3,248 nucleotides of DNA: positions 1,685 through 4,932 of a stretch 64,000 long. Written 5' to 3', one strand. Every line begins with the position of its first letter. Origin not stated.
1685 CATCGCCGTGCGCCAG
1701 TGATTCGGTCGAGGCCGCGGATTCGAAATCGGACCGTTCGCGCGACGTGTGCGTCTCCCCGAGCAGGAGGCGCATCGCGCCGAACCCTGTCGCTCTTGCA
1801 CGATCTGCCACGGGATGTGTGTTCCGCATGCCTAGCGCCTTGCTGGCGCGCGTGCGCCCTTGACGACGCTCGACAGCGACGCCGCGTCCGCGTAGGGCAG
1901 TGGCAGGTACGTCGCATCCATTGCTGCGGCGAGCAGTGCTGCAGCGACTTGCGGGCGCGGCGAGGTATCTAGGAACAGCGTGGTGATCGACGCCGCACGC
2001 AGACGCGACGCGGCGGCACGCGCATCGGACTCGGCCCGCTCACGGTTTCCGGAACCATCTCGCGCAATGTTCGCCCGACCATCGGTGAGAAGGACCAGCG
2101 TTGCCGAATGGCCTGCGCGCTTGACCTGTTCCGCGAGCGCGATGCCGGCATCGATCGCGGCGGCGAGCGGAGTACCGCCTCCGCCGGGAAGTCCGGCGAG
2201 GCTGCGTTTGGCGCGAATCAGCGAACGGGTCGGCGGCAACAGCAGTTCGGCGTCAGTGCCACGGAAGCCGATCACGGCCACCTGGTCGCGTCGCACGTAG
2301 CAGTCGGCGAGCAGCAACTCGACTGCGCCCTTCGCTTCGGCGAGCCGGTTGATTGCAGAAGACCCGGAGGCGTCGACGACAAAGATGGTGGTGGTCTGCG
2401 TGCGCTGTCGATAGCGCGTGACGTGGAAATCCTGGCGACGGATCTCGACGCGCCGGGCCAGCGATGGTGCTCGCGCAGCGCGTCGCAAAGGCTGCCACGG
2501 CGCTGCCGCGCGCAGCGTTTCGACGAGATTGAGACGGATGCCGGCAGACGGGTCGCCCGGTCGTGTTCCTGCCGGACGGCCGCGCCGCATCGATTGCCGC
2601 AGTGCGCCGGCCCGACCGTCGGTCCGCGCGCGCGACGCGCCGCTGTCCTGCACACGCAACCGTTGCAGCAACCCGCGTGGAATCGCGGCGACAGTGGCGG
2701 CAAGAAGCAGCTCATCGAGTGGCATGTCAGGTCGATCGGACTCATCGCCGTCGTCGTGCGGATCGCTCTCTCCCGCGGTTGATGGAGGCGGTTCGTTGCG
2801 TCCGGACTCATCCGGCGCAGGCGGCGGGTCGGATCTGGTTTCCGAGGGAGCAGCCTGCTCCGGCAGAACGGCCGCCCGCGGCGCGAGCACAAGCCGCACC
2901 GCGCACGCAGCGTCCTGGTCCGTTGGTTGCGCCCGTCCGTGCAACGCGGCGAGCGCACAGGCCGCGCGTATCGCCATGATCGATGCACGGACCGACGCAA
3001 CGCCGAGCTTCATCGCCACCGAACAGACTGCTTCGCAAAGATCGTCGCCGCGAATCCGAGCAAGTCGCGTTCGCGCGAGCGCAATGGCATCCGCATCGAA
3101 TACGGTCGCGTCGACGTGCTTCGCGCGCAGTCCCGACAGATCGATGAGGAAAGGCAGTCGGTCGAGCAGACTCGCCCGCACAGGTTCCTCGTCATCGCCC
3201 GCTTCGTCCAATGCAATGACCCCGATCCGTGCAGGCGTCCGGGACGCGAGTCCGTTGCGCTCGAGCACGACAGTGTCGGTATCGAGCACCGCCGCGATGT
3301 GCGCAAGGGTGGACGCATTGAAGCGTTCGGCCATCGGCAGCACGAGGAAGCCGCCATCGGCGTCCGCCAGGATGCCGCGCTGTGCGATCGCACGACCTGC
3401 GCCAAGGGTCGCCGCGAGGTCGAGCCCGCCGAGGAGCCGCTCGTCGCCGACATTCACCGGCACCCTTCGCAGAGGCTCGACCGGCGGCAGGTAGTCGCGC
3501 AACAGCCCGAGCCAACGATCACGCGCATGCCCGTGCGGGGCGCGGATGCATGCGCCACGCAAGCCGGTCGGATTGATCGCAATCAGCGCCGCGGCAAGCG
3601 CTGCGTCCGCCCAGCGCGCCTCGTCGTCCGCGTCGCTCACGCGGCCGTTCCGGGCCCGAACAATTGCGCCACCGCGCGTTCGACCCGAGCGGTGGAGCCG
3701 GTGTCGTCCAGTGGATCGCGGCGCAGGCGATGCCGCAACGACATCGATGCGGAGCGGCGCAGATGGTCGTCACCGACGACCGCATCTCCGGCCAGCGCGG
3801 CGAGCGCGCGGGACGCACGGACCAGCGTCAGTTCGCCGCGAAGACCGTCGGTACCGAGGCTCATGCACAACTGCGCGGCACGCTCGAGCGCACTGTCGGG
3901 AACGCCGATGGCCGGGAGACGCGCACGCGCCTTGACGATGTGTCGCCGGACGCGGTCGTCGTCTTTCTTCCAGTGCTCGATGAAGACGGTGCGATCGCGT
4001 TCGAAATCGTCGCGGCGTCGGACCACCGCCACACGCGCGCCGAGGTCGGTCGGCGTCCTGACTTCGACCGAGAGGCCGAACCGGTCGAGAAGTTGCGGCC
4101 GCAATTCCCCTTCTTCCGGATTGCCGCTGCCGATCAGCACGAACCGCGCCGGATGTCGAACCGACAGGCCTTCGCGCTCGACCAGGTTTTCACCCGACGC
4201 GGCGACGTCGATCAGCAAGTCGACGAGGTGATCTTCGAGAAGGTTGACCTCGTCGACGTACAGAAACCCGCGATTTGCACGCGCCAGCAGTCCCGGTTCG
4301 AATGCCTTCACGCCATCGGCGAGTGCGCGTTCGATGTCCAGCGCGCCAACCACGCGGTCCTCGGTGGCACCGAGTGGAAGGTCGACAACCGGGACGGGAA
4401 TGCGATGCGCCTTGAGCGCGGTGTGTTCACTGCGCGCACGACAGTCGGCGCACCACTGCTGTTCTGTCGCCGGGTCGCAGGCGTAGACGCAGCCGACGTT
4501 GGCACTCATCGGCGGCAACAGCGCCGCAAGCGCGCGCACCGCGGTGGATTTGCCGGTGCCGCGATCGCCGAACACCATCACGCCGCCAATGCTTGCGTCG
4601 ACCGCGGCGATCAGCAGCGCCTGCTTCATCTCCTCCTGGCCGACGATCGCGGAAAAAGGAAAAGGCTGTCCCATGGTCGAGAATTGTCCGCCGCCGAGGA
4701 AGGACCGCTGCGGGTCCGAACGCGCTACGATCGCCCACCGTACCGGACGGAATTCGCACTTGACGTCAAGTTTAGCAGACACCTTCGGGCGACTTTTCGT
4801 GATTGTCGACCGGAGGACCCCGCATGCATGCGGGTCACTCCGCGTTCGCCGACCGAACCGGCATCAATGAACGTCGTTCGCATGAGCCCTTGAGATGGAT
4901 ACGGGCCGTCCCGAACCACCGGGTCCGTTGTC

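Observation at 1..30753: Anoxygenic photosynthesis gene cluster in a Xanthomonadales (Dokdonella-like) chromosome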

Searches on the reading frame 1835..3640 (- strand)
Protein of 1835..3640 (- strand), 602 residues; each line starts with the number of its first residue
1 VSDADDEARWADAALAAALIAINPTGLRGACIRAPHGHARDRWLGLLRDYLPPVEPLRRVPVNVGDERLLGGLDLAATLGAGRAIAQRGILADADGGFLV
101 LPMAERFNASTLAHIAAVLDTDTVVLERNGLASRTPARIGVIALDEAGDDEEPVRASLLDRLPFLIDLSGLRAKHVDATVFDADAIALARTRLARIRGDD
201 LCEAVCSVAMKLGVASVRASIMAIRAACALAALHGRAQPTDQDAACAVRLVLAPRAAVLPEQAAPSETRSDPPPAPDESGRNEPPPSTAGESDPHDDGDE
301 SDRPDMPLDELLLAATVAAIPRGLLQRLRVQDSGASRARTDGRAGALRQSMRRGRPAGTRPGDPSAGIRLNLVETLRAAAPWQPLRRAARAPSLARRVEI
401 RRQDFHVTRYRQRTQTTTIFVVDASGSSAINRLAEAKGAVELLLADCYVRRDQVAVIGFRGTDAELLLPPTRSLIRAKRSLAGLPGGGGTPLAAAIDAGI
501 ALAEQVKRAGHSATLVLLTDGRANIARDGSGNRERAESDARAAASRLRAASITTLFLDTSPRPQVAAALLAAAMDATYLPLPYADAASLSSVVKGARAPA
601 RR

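Call 6: search_protein_families(library=ncbifam, proteins=[window:1835-3640:-], max_evalue=0.00001)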
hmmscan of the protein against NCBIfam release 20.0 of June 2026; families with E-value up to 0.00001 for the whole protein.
window:1835-3640:- (602 aa): 5 families
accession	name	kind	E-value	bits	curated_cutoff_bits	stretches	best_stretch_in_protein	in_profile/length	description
NF009943.0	PRK13406.1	equivalog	1.7e-224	746.7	571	1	6-596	4-582/585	magnesium chelatase subunit D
TIGR02031.1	BchD-ChlD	equivalog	5.6e-137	458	499.55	1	14-590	4-608/608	magnesium chelatase ATPase subunit D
TIGR02442.1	Cob-chelat-sub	hypoth_equivalog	7.5e-78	262.5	779.45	2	173-581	226-640/641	putative cobaltochelatase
TIGR02030.1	BchI-ChlI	equivalog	2.8e-10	39.9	466.95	1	59-172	95-206/337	magnesium chelatase ATPase subunit I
TIGR03788.1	marine_srt_targ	equivalog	8e-08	31.2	551.65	1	412-521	268-379/629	marine proteobacterial sortase target protein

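Call 21: find_encoding_contigs(protein=window:1835-3640:-, flank=10000, max_places=6)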
Protein window:1835-3640:- (602 aa): no gene with exactly this product is on record in the collection.

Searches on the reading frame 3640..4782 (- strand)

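Call 6: search_protein_families(library=ncbifam, proteins=[window:3640-4782:-], max_evalue=0.00001)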
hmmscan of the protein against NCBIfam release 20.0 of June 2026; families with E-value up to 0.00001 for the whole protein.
window:3640-4782:- (381 aa): 7 families
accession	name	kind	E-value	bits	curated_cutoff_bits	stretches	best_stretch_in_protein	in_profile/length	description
TIGR02030.1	BchI-ChlI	equivalog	2.8e-155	516.6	466.95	1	41-375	1-336/337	magnesium chelatase ATPase subunit I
TIGR02442.1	Cob-chelat-sub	hypoth_equivalog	3.2e-136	455.4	779.45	1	41-361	1-318/641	putative cobaltochelatase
TIGR02031.1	BchD-ChlD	equivalog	1.1e-68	232.5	499.55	1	50-359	1-277/608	magnesium chelatase ATPase subunit D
NF009943.0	PRK13406.1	equivalog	1.5e-21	76.5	571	1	122-360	45-262/585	magnesium chelatase subunit D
TIGR00368.1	TIGR00368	hypoth_equivalog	3.3e-11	42.4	362.4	0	41-94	189-240/499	YifB family Mg chelatase-like AAA ATPase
NF007365.0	PRK09862.1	equivalog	2.7e-08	32.9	530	0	157-223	281-347/506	YifB family Mg chelatase-like AAA ATPase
TIGR00764.1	lon_rel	equivalog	4.3e-07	28.9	516.6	0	46-100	20-72/608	ATP-dependent protease LonB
